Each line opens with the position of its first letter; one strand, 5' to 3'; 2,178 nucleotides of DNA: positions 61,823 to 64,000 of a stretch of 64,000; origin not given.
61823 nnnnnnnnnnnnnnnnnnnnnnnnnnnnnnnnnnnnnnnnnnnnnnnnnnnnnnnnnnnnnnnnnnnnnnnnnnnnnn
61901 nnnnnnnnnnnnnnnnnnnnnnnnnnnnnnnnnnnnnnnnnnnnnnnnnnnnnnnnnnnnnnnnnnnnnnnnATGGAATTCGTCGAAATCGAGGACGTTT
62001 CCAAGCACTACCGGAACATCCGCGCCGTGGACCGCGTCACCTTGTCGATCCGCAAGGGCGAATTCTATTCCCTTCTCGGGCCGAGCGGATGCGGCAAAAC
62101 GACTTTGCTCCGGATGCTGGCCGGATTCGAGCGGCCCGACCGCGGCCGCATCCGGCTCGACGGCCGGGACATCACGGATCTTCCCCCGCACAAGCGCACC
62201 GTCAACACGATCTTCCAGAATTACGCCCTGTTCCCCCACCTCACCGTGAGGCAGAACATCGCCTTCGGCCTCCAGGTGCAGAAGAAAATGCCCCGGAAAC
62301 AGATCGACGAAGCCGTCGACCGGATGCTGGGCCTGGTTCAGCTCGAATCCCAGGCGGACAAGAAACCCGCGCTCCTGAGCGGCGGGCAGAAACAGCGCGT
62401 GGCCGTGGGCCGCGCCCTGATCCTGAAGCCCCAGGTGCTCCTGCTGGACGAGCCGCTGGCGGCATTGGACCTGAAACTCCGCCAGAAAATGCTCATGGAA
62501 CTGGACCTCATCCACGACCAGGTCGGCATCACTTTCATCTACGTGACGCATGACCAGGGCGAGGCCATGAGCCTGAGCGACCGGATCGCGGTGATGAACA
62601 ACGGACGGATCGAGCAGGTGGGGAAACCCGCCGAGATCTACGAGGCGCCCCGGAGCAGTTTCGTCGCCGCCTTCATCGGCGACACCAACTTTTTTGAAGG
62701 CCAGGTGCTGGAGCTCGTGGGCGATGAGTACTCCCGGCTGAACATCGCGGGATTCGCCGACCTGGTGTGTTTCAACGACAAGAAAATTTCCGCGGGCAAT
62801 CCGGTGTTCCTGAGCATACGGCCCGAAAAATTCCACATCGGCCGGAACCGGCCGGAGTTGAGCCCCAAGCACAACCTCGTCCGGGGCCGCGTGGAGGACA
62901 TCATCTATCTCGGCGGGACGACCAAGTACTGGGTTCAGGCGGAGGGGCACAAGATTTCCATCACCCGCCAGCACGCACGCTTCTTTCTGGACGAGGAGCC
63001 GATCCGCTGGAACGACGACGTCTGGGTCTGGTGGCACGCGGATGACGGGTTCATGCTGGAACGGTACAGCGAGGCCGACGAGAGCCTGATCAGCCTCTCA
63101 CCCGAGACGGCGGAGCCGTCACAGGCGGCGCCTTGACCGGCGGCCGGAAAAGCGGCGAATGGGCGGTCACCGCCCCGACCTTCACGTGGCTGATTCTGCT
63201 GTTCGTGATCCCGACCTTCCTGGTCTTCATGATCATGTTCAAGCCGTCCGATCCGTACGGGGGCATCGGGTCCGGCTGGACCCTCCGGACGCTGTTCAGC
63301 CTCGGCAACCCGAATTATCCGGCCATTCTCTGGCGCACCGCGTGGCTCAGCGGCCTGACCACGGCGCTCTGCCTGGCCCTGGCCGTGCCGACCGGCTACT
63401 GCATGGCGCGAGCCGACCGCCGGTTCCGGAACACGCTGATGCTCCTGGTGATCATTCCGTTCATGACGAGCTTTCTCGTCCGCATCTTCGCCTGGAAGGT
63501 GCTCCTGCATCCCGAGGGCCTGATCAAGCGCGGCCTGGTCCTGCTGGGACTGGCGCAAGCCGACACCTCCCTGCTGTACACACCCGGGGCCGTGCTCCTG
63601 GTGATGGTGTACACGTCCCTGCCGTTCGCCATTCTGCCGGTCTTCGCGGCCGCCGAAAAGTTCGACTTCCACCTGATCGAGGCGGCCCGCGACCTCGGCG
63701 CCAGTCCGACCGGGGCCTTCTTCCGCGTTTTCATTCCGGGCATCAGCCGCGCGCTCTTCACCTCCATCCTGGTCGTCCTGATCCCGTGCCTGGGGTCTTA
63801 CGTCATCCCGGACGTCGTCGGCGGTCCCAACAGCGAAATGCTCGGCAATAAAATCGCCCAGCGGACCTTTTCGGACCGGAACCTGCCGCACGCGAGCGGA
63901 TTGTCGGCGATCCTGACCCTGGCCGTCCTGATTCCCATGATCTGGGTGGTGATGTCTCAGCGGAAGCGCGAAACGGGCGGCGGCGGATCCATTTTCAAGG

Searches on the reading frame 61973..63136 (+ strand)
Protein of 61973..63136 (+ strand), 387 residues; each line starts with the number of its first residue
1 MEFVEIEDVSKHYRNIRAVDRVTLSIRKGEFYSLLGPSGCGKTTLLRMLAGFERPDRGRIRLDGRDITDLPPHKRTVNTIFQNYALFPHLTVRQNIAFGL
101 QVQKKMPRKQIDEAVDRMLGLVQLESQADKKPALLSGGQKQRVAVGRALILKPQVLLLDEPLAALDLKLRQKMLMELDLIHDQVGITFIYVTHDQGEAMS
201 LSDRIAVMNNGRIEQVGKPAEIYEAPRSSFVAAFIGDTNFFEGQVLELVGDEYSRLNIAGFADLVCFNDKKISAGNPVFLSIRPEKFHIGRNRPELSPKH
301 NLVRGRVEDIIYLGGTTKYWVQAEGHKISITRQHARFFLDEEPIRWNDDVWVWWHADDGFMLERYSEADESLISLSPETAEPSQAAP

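Call 76: search_protein_families(library=pfam, proteins=[window:61973-63136:+], max_evalue=0.001)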
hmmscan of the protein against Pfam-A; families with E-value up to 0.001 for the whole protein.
window:61973-63136:+ (387 aa): 4 families
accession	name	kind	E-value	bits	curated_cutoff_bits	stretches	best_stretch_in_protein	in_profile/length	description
PF00005.33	ABC_tran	-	4e-37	128.3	25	1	20-163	2-137/137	ABC transporter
PF08402.16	TOBE_2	-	2.8e-16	59.8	21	1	280-361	1-75/76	TOBE domain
PF13401.12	AAA_22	-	4.6e-06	27.4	27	1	30-191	6-121/130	AAA domain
PF13304.12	AAA_21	-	0.00012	22.7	27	0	32-52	2-22/304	AAA domain, putative AbiEii toxin, Type IV TA system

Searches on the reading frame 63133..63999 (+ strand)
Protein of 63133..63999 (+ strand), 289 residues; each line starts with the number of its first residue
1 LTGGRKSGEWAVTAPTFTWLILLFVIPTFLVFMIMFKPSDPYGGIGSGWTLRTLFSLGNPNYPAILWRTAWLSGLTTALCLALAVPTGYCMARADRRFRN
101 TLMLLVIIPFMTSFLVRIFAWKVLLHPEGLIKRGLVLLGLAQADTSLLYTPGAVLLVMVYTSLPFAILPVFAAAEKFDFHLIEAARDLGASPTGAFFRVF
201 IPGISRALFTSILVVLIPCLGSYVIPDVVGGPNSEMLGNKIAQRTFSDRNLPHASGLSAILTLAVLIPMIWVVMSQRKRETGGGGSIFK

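Call 76: search_protein_families(library=pfam, proteins=[window:63133-63999:+], max_evalue=0.001)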
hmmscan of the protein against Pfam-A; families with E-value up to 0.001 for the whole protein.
window:63133-63999:+ (289 aa): 1 family
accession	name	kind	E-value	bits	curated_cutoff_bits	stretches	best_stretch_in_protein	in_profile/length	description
PF00528.27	BPD_transp_1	-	7e-13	49.2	26.4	1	84-270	1-169/184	Binding-protein-dependent transport system inner membrane component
